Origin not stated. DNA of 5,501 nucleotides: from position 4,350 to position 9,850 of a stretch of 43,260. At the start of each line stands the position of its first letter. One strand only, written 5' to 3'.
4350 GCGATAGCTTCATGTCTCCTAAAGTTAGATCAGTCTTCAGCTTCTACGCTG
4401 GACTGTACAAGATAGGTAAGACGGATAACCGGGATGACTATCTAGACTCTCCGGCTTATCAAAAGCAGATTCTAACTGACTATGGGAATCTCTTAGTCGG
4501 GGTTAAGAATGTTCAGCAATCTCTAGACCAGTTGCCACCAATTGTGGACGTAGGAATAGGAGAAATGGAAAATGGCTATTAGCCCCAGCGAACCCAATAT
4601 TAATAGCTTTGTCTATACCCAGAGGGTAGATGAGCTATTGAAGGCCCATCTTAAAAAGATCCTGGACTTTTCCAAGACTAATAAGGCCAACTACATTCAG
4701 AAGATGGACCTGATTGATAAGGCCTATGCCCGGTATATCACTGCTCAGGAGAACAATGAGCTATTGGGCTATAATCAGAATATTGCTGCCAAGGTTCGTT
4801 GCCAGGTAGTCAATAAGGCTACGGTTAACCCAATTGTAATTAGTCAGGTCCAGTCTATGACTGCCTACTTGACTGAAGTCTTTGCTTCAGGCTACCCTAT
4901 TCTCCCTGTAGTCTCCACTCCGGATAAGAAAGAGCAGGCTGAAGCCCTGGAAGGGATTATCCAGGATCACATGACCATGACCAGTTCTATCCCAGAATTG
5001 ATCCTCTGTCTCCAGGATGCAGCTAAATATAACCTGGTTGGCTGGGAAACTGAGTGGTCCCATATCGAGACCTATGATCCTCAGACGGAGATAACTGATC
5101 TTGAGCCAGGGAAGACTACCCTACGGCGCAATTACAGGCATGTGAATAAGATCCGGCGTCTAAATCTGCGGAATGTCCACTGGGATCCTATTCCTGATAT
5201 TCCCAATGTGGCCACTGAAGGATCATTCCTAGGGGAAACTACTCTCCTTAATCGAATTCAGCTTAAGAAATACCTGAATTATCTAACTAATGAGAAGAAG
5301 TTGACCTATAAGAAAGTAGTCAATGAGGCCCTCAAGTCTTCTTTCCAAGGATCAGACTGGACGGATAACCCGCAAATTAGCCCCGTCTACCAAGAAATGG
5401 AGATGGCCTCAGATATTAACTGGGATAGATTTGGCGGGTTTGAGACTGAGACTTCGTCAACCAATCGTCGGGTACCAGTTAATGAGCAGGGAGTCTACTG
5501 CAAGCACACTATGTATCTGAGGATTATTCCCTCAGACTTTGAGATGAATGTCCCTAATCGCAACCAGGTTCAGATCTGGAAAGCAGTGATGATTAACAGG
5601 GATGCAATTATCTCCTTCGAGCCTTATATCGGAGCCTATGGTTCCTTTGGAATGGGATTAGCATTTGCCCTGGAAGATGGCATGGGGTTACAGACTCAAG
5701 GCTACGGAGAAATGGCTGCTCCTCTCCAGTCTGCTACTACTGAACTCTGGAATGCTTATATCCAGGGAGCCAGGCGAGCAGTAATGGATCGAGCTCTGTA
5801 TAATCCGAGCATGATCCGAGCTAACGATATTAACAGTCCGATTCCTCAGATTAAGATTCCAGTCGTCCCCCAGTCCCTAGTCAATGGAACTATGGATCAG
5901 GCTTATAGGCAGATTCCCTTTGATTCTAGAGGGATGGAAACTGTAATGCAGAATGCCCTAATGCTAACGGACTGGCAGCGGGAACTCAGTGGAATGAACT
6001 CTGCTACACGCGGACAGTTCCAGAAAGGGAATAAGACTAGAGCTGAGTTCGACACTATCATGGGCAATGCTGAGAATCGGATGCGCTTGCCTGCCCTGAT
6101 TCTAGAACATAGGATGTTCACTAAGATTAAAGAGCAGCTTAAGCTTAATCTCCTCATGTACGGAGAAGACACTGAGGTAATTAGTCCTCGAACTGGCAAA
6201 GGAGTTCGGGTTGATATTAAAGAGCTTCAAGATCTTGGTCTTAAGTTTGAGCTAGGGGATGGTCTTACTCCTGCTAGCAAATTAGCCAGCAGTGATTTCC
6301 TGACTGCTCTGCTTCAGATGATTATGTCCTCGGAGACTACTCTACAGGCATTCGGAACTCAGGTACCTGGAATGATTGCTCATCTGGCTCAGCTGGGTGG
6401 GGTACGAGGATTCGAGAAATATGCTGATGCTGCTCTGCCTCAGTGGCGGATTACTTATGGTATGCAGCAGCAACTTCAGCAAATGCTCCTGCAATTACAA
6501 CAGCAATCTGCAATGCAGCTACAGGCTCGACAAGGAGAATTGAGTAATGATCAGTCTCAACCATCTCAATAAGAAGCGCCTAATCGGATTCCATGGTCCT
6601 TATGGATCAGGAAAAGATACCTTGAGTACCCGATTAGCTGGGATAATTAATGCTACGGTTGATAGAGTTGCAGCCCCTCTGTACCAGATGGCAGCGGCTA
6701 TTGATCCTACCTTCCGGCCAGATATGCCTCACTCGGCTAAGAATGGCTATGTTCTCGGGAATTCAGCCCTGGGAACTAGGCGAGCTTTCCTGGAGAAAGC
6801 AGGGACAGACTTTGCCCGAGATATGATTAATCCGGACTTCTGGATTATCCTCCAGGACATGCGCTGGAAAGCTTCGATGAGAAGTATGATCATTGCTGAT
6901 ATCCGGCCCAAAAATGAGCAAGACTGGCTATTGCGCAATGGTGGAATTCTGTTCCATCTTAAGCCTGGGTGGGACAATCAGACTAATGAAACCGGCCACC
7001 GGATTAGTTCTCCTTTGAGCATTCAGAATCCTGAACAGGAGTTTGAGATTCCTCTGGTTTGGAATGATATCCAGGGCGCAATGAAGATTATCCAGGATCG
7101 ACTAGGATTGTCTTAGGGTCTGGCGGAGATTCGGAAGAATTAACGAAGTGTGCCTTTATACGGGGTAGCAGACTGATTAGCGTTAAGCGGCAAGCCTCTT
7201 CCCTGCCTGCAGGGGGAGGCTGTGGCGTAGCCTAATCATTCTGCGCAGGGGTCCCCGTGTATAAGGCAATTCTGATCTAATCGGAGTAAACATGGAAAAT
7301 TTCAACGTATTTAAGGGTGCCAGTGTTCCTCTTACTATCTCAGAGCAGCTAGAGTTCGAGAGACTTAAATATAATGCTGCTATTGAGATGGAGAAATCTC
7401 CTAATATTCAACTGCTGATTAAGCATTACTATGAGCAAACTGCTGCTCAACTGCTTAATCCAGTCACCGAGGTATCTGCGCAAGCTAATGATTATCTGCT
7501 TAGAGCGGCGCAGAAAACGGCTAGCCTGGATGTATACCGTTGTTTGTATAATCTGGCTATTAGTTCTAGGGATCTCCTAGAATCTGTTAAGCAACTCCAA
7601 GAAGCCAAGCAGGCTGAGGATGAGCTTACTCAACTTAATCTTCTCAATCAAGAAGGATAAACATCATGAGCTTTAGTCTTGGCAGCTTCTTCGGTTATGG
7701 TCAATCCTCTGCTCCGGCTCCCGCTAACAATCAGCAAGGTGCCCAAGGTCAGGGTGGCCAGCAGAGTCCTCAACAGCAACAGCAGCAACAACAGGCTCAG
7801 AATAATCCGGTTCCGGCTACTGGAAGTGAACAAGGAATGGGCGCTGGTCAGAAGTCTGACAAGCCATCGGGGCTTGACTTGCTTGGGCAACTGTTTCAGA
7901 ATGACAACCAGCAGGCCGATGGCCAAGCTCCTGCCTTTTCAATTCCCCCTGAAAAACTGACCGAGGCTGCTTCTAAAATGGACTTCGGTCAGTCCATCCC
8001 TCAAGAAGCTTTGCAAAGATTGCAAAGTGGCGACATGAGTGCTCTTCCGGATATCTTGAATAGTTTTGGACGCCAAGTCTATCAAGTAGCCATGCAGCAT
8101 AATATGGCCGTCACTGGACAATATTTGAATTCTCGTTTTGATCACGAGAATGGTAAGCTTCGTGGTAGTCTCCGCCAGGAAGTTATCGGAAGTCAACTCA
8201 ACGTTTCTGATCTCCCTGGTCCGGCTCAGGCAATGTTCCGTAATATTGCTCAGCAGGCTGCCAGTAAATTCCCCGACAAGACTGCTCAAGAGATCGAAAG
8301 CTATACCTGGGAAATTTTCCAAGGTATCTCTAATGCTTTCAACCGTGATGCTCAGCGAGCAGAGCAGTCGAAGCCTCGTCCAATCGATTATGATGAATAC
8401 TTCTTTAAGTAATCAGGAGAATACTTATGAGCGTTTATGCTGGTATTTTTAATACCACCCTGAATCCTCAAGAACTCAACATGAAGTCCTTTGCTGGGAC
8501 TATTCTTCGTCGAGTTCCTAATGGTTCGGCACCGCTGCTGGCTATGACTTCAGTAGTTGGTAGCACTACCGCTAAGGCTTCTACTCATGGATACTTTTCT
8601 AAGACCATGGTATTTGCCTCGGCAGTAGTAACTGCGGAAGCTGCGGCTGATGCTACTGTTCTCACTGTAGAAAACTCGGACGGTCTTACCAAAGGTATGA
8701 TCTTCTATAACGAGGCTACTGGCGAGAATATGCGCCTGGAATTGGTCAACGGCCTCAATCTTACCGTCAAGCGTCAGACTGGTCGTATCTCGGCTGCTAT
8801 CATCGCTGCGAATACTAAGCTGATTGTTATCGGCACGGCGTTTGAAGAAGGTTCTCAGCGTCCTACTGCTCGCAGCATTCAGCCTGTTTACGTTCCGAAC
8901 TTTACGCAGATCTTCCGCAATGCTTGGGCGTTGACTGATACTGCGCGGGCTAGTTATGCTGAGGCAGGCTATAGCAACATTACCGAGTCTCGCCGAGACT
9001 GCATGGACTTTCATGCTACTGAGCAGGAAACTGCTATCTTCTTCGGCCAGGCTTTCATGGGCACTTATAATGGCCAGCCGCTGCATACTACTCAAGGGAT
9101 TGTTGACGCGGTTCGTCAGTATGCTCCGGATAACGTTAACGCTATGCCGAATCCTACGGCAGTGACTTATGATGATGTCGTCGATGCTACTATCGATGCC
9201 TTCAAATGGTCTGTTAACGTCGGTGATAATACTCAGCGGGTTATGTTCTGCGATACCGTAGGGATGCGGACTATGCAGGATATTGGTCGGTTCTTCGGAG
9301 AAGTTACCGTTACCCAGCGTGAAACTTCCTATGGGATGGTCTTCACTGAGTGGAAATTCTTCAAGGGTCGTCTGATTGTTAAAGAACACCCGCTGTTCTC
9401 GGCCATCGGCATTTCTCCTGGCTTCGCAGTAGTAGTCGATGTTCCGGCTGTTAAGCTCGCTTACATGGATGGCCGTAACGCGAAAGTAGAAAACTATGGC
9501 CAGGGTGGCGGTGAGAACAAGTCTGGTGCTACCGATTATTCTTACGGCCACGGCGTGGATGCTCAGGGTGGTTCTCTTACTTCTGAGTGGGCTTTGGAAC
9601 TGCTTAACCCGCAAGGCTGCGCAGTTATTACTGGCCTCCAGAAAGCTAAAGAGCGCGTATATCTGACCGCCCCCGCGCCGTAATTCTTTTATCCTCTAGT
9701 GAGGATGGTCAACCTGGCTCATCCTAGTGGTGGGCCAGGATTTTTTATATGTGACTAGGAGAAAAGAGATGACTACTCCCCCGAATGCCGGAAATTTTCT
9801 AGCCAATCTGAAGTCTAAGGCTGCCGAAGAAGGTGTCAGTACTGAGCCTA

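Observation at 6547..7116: T4-Dnk-like dNMP kinase embedded in the head-morphogenesis module, overlapping the portal gene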

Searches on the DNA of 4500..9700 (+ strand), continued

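Call 78: get_annotated_region(hit=H14, flank=0)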
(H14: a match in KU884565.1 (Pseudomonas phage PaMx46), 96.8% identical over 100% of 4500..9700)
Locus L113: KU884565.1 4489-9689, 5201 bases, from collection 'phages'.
description: Pseudomonas phage PaMx46, complete genome.
organism: Pseudomonas phage PaMx46 (NCBI taxid 1815978)
taxonomy: Viruses; Duplodnaviria; Heunggongvirae; Uroviricota; Caudoviricetes; Fredfastierviridae; Jamesmcgillvirus
host: Pseudomonas aeruginosa; source: environmental water; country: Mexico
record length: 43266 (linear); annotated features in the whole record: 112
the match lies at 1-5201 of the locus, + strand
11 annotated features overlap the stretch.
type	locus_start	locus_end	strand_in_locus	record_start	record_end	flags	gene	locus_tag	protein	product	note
CDS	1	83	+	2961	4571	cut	-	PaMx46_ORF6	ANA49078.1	putative large terminase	structural similarity to:4BIJ, Large terminase, Bacteriophage T7, found with HHPred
regulatory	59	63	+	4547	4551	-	-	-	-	ribosome_binding_site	-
CDS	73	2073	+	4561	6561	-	-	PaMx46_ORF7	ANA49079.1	putative portal protein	structural similarity to:4V4K, Portal protein, bacteriophage P22, found with HHPred; structural protein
regulatory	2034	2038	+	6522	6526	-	-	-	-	ribosome_binding_site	-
CDS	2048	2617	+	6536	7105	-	-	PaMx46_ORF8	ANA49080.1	putative nucleotide triphosphate hydrolase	-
regulatory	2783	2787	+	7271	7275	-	-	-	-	ribosome_binding_site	-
CDS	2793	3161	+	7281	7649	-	-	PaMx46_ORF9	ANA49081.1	hypothetical protein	-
regulatory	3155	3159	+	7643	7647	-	-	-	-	ribosome_binding_site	-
CDS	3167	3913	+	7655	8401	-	-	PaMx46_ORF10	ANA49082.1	structural protein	-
regulatory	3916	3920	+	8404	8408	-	-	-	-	ribosome_binding_site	-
CDS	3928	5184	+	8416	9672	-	-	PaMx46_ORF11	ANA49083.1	major capsid protein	structural similarity to: 1OHG, major capsid protein, Bacteriophage HK97, found with HHPred; structural protein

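Call 79: get_annotated_region(hit=H13, flank=0)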
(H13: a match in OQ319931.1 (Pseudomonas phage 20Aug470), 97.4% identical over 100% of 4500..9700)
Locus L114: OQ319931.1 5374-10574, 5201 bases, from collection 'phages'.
description: Pseudomonas phage 20Aug470, complete genome.
organism: Pseudomonas phage 20Aug470 (NCBI taxid 3028483)
taxonomy: Viruses; Duplodnaviria; Heunggongvirae; Uroviricota; Caudoviricetes; Fredfastierviridae; Jamesmcgillvirus
host: Pseudomonas aeruginosa; source: -; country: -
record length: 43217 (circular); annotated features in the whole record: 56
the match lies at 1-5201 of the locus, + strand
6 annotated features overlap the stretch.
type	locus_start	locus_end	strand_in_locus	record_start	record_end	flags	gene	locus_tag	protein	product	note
CDS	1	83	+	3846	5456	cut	-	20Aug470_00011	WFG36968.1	terminase large subunit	-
CDS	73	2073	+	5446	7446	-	-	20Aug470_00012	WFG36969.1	portal protein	-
CDS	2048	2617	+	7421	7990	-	-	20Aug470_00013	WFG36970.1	hypothetical protein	-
CDS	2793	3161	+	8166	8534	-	-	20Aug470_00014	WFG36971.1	hypothetical protein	-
CDS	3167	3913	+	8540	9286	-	-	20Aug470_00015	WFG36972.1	hypothetical protein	-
CDS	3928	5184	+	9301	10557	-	-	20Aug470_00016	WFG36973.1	hypothetical protein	-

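Call 80: get_annotated_region(hit=H9, flank=0)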
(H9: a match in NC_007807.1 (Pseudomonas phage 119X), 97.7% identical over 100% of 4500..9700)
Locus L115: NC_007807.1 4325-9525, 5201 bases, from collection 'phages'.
description: Pseudomonas phage 119X, complete genome.
organism: Pseudomonas phage 119X (NCBI taxid 2911431)
taxonomy: Viruses; Duplodnaviria; Heunggongvirae; Uroviricota; Caudoviricetes; Fredfastierviridae; Jamesmcgillvirus; Jamesmcgillvirus jv119X
host: Pseudomonas aeruginosa; source: -; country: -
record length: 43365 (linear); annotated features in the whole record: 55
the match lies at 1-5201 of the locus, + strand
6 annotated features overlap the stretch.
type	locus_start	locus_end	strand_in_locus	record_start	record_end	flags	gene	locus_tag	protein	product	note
CDS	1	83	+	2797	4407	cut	119X_gp07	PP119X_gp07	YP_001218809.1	hypothetical protein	Gene=119X_gp07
CDS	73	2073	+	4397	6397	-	119X_gp08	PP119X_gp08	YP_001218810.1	portal protein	Gene=119X_gp08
CDS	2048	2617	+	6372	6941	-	119X_gp09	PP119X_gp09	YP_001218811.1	hypothetical protein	Gene=119X_gp09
CDS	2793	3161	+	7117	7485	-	119X_gp10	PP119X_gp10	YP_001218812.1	hypothetical protein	Gene=119X_gp10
CDS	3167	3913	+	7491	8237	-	119X_gp11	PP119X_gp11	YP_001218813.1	hypothetical protein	Gene=119X_gp11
CDS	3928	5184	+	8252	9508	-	119X_gp13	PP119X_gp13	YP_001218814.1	major head protein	Gene=119X_gp13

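Call 93: search_with_rna_model(model_id=R1, sources=[L002, L086, L087, L116, L117, L118, L119, L120, L121, L122, L123, L124, L112], max_evalue=0.001, make_alignment=true, filters=off)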
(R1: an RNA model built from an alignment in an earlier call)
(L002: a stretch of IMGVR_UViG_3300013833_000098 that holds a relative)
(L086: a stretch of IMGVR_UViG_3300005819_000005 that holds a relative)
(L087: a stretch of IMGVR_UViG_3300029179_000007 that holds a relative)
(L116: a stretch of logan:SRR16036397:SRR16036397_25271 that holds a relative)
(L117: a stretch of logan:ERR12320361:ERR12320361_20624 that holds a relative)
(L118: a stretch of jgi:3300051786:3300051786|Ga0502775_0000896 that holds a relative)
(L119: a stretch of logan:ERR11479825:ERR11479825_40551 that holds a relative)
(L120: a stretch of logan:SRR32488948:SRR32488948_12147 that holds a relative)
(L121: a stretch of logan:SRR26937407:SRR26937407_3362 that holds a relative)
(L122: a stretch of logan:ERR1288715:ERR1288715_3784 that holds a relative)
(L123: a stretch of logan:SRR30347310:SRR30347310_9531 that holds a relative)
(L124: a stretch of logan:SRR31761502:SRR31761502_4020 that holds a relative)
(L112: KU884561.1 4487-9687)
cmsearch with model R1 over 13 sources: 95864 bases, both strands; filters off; matches with E-value up to 0.001: 11.
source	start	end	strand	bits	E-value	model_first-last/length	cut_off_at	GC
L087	2934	3065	-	140.4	8.7e-34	1-132/132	no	0.52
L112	2646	2776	+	133.4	5.7e-32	1-132/132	no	0.56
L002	7009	7137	+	122.9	2.8e-29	1-132/132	no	0.64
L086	3515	3647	+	121.6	6.2e-29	1-132/132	no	0.56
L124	3602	3734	+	116.9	9.9e-28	1-132/132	no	0.55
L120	3602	3734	+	106.2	5.7e-25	1-132/132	no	0.53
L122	3603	3733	+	76.8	2.1e-17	1-132/132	no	0.57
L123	3618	3753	+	70.5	8.8e-16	1-132/132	no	0.56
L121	3551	3679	+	68.7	2.5e-15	1-132/132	no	0.6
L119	5117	5248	+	48.9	3.1e-10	1-132/132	no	0.58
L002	7007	7135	-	24.2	0.00069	1-132/132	no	0.64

Alignment A7: 11 matches aligned to the model, 156 columns, each read 5' to 3' on its own strand. Consensus structure (alignment columns), stored with it:
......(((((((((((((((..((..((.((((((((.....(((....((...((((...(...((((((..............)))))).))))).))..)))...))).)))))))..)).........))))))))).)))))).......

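Call 100: search_rna_families(source=window, start=7100, end=7300, threshold=evalue, max_evalue=10)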
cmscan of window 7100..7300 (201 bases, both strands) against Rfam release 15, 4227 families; matches with E-value up to 10: 3.
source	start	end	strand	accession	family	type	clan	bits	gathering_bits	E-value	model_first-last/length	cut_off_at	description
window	7171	7244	+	RF00887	mir-802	Gene; miRNA;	-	16.3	86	0.99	1-94/94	no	mir-802 microRNA precursor family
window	7190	7223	-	RF00502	TCV_Pr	Cis-reg;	-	15.7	40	1.2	1-34/34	no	Turnip crinkle virus (TCV) core promoter hairpin (Pr)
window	7174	7223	-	RF03073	RT-19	Gene; sRNA;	-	15.4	78.3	0.65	1-99/99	no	RT-19 RNA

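Call 107: search_with_rna_model(model_id=R1, sources=[L126, L127, L116, L117, L118], max_evalue=10, filters=off)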
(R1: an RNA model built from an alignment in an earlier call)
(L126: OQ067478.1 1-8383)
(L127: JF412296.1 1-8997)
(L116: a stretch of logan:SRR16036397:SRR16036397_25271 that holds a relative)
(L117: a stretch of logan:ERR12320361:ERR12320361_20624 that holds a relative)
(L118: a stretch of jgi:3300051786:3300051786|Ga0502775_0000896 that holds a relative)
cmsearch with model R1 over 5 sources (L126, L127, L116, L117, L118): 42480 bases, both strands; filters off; matches with E-value up to 10: 17.
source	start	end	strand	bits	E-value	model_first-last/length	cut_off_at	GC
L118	9398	9438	+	10.8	0.89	1-132/132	no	0.44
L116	5093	5219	+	10.4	1.1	1-132/132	no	0.63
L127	5484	5517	-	10.1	1.4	1-132/132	no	0.32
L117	1071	1191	+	9.6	1.7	1-132/132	no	0.47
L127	6670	6730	+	9.3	2.2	1-132/132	no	0.49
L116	1989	2027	-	9.2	2.2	1-132/132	no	0.54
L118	7882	7920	-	9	2.6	43-82/132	no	0.64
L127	5554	5599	-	8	4.6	1-132/132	no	0.33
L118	1055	1173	+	7.7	5.5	1-132/132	no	0.48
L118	4418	4472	-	7.5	6.2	1-132/132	no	0.47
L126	1352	1400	+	7.1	7.7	1-132/132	no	0.51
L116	8161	8205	+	7.1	8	1-132/132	no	0.6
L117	4394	4436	-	7.1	8.1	1-132/132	no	0.49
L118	1575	1633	-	7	8.3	1-132/132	no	0.46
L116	2966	3032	-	7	8.5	1-132/132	no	0.6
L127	6153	6212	+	6.8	9.5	1-132/132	no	0.45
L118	7886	7914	+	6.7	9.9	48-77/132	no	0.72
